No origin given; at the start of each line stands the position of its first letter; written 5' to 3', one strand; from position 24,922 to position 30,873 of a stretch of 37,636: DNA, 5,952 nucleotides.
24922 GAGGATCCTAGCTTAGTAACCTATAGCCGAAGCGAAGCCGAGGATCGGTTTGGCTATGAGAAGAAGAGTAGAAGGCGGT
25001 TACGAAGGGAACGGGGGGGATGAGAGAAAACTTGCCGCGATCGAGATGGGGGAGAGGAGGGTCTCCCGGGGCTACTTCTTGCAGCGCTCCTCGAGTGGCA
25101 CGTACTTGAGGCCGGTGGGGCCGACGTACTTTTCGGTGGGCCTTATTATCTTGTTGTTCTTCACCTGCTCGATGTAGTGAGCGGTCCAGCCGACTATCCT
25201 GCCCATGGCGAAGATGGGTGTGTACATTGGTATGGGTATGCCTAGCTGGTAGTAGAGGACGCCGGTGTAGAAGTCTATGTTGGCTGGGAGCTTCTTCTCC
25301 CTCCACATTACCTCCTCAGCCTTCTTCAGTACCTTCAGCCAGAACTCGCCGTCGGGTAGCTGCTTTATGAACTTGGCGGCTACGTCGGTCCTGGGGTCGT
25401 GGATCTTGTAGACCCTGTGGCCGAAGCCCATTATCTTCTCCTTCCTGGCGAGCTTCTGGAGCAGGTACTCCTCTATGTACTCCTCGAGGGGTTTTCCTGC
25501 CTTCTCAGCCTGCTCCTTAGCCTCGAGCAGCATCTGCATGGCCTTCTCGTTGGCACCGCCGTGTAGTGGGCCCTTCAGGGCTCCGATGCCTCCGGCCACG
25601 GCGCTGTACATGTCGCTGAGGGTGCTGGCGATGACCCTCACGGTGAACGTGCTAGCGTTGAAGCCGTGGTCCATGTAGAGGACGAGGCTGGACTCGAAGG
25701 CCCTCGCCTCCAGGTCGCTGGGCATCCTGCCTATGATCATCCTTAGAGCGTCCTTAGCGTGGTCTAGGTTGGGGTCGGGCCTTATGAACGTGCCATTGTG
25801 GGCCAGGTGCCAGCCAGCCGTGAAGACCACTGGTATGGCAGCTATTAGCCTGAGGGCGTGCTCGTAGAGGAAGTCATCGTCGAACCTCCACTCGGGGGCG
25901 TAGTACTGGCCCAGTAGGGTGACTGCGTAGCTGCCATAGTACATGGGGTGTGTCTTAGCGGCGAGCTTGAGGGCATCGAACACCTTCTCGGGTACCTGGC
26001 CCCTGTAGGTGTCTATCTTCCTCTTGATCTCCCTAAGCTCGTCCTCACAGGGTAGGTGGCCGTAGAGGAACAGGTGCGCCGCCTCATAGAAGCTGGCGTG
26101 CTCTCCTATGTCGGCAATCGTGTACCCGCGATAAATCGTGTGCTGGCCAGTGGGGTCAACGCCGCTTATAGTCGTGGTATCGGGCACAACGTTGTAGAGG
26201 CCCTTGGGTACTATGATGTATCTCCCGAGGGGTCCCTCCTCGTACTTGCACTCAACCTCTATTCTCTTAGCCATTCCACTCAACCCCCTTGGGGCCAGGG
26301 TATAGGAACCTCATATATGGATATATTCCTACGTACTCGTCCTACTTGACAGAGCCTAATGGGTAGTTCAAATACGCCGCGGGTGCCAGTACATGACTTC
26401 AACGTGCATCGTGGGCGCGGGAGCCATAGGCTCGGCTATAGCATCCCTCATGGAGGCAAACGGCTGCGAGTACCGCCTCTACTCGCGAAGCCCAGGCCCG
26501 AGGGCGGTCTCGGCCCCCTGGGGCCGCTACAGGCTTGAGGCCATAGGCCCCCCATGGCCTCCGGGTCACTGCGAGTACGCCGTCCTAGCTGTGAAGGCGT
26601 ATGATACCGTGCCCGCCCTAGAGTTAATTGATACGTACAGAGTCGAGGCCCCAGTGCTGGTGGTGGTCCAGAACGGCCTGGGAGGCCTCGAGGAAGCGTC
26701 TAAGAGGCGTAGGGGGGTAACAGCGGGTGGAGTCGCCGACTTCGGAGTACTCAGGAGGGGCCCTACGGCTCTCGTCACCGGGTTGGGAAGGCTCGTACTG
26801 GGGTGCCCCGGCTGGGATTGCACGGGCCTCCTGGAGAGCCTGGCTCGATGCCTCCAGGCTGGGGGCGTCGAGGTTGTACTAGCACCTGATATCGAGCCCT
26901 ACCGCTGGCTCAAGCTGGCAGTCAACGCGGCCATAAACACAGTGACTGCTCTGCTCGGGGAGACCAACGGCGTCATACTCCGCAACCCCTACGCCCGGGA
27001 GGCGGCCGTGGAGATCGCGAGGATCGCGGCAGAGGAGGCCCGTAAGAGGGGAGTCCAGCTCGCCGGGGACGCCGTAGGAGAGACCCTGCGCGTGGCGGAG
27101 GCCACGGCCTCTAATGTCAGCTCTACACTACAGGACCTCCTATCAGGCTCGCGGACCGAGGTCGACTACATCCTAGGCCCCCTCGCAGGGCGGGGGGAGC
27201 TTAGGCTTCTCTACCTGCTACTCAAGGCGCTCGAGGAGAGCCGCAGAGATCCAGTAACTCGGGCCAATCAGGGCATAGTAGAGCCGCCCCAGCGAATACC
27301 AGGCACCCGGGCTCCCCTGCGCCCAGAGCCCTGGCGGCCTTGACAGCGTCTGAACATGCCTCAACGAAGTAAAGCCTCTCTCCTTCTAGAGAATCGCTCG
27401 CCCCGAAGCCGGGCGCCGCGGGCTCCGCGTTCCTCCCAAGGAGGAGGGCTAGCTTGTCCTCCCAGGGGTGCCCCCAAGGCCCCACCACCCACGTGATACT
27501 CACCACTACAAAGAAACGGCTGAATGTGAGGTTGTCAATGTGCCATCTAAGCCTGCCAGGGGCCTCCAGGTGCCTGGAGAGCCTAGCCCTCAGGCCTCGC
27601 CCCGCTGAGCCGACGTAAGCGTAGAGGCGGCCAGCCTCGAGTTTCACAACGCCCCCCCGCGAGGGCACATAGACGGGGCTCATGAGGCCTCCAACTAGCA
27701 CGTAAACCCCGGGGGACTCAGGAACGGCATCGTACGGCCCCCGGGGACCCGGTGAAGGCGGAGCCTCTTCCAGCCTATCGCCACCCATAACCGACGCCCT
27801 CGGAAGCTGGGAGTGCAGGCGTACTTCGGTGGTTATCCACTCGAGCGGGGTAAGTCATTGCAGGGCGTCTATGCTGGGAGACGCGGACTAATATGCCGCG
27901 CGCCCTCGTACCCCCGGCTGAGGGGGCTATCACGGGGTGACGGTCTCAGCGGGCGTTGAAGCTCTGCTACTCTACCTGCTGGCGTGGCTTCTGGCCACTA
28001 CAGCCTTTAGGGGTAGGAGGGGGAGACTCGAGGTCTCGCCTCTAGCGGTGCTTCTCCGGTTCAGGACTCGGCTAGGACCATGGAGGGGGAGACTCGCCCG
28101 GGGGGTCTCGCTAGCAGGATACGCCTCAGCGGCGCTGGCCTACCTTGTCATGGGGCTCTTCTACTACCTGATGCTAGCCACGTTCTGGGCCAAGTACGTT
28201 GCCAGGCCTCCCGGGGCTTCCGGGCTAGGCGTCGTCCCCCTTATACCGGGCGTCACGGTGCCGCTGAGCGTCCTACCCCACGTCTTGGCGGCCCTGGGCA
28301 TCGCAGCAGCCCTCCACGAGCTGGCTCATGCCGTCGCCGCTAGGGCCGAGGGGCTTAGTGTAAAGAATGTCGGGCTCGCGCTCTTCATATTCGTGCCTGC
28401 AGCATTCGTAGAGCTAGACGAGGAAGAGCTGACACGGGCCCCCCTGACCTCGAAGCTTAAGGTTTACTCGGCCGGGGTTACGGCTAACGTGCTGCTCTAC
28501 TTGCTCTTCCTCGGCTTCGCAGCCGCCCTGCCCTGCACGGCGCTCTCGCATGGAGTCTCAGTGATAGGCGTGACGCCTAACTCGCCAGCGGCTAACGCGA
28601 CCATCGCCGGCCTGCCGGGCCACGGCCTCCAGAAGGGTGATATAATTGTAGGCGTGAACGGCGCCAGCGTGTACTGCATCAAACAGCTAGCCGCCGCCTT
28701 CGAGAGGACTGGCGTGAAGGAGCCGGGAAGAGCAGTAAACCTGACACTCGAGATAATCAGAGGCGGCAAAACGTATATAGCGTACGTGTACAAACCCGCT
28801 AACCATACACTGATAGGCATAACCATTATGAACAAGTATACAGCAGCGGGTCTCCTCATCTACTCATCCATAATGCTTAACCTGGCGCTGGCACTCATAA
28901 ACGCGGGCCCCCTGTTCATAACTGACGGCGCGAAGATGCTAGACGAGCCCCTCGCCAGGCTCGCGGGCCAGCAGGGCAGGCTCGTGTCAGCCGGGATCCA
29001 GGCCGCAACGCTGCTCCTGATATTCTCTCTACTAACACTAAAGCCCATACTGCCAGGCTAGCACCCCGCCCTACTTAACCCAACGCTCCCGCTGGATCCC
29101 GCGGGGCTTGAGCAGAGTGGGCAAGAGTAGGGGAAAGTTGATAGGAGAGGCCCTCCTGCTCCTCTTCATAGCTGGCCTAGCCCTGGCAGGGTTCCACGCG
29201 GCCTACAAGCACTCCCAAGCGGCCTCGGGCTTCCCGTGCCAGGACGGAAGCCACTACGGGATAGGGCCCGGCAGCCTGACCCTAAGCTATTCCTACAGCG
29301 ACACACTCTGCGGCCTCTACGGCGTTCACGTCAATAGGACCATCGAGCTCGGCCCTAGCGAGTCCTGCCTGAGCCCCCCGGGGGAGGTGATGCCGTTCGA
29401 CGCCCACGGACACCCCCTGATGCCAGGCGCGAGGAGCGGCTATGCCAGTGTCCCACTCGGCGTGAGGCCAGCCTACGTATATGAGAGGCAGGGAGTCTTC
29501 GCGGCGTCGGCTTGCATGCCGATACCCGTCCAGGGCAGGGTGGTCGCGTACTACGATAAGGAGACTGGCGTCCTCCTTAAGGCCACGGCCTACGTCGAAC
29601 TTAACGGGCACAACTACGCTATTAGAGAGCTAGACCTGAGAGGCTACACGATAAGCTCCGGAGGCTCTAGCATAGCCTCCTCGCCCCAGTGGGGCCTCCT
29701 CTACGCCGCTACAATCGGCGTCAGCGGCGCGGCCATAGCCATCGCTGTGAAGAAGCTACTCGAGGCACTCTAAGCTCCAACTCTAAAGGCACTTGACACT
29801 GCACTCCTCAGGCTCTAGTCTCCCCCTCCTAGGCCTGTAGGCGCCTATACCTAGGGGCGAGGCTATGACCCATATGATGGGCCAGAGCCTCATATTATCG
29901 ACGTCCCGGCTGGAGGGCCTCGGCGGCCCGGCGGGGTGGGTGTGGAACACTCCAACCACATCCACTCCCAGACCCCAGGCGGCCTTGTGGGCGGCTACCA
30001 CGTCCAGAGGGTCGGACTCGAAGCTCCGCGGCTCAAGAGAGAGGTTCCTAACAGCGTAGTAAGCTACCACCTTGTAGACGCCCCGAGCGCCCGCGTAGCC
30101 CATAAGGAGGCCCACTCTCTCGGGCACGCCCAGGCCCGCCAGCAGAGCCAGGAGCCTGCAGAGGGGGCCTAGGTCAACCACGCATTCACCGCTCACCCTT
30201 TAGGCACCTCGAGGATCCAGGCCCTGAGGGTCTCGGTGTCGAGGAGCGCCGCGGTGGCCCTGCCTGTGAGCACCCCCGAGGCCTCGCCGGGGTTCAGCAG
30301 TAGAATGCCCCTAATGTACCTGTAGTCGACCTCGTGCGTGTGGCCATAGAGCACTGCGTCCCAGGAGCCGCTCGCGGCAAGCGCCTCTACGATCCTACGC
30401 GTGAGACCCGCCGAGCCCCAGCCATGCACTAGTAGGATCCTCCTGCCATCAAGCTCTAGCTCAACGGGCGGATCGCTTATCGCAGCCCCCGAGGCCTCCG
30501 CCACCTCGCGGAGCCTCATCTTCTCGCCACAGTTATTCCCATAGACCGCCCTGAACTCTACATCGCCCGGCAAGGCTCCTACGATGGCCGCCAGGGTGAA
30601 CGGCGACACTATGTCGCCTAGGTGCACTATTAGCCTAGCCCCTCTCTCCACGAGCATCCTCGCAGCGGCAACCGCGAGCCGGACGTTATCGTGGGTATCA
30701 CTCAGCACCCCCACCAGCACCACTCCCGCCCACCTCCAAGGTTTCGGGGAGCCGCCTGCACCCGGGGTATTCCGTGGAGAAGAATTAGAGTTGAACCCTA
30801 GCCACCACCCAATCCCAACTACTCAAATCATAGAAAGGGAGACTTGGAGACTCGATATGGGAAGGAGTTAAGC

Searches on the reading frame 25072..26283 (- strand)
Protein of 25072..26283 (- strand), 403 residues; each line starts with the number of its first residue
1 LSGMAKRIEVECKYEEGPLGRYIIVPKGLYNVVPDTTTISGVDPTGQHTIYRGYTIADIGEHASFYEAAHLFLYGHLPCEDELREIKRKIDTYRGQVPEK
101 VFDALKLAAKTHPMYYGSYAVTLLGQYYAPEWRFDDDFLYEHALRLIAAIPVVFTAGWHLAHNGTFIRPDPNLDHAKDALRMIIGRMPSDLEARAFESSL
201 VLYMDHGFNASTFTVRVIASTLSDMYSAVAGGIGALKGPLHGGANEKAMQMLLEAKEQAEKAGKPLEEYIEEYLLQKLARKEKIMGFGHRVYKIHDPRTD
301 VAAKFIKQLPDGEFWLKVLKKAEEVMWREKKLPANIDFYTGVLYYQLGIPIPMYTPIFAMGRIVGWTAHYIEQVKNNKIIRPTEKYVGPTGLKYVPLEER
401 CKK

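Call 63: search_protein_families(library=pfam, proteins=[window:25072-26283:-], max_evalue=0.001)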
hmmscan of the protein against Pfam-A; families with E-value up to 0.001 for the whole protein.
window:25072-26283:- (403 aa): 1 family
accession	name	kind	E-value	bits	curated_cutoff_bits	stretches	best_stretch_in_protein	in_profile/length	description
PF00285.26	Citrate_synt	-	9.3e-117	390.5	27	1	28-383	1-357/357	Citrate synthase, C-terminal domain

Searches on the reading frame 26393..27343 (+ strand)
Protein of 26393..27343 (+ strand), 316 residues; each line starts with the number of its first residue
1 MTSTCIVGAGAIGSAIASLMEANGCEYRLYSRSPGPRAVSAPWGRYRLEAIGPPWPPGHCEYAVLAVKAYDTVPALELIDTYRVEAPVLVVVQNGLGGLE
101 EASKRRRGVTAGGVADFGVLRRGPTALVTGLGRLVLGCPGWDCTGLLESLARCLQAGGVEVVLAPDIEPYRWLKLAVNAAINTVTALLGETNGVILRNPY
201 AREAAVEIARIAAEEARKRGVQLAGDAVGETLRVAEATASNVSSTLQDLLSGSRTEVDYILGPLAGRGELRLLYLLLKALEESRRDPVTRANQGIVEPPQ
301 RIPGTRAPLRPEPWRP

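Call 63: search_protein_families(library=pfam, proteins=[window:26393-27343:+], max_evalue=0.001)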
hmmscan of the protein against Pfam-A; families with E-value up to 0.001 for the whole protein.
window:26393-27343:+ (316 aa): 2 families
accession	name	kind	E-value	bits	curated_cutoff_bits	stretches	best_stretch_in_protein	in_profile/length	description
PF08546.17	ApbA_C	-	5.9e-22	78.8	22.7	1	166-269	1-105/125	Ketopantoate reductase PanE/ApbA C terminal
PF02558.23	ApbA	-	4.7e-16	59.2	22.2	1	5-138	2-147/150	Ketopantoate reductase PanE/ApbA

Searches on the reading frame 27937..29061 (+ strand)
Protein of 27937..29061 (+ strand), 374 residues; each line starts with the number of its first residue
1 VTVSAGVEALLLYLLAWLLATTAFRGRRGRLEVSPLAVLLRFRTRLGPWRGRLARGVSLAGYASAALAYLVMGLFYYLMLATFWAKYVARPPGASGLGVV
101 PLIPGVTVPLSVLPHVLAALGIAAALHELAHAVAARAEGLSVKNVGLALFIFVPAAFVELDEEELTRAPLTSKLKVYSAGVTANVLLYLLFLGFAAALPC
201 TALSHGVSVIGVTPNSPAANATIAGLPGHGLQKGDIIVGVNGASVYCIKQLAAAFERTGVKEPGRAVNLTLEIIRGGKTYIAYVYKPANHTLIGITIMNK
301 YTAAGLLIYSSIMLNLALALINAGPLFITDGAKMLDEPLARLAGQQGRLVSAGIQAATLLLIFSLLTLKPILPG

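Call 63: search_protein_families(library=pfam, proteins=[window:27937-29061:+], max_evalue=0.001)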
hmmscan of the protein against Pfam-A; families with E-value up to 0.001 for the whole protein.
window:27937-29061:+ (374 aa): 4 families
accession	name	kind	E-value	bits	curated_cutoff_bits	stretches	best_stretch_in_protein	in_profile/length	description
PF02163.28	Peptidase_M50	-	6.4e-16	58.8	27.2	1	117-350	3-209/221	Peptidase family M50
PF13180.12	PDZ_2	-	0.00012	22.7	27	1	203-279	10-73/80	PDZ domain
PF17820.7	PDZ_6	-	0.00021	21.4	27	0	211-254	4-39/54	PDZ domain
PF00595.29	PDZ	-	0.00039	21.2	23.2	0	204-272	24-79/81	PDZ domain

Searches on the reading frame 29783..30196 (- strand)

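Call 64: search_protein_families(library=pfam, proteins=[window:29783-30196:-], max_evalue=0.001)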
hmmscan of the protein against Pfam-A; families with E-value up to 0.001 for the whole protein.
window:29783-30196:- (137 aa): 1 family
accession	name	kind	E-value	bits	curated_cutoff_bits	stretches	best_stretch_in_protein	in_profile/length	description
PF14464.11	Prok-JAB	-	1.1e-13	51.4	25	1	25-113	18-103/114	Prokaryotic homologs of the JAB domain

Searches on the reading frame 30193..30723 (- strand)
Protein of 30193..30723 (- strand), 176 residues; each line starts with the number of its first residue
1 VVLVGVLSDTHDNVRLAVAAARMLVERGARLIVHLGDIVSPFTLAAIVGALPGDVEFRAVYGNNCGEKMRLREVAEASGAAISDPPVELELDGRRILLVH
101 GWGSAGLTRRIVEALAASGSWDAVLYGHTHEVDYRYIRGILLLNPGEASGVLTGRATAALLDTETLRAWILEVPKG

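Call 64: search_protein_families(library=pfam, proteins=[window:30193-30723:-], max_evalue=0.001)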
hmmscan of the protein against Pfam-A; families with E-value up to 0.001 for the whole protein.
window:30193-30723:- (176 aa): 2 families
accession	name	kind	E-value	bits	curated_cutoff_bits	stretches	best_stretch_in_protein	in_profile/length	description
PF12850.12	Metallophos_2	-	2.8e-31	109.1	27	1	3-165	2-153/154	Calcineurin-like phosphoesterase superfamily domain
PF00149.33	Metallophos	-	1.2e-05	26.3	21.5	0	4-130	3-189/191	Calcineurin-like phosphoesterase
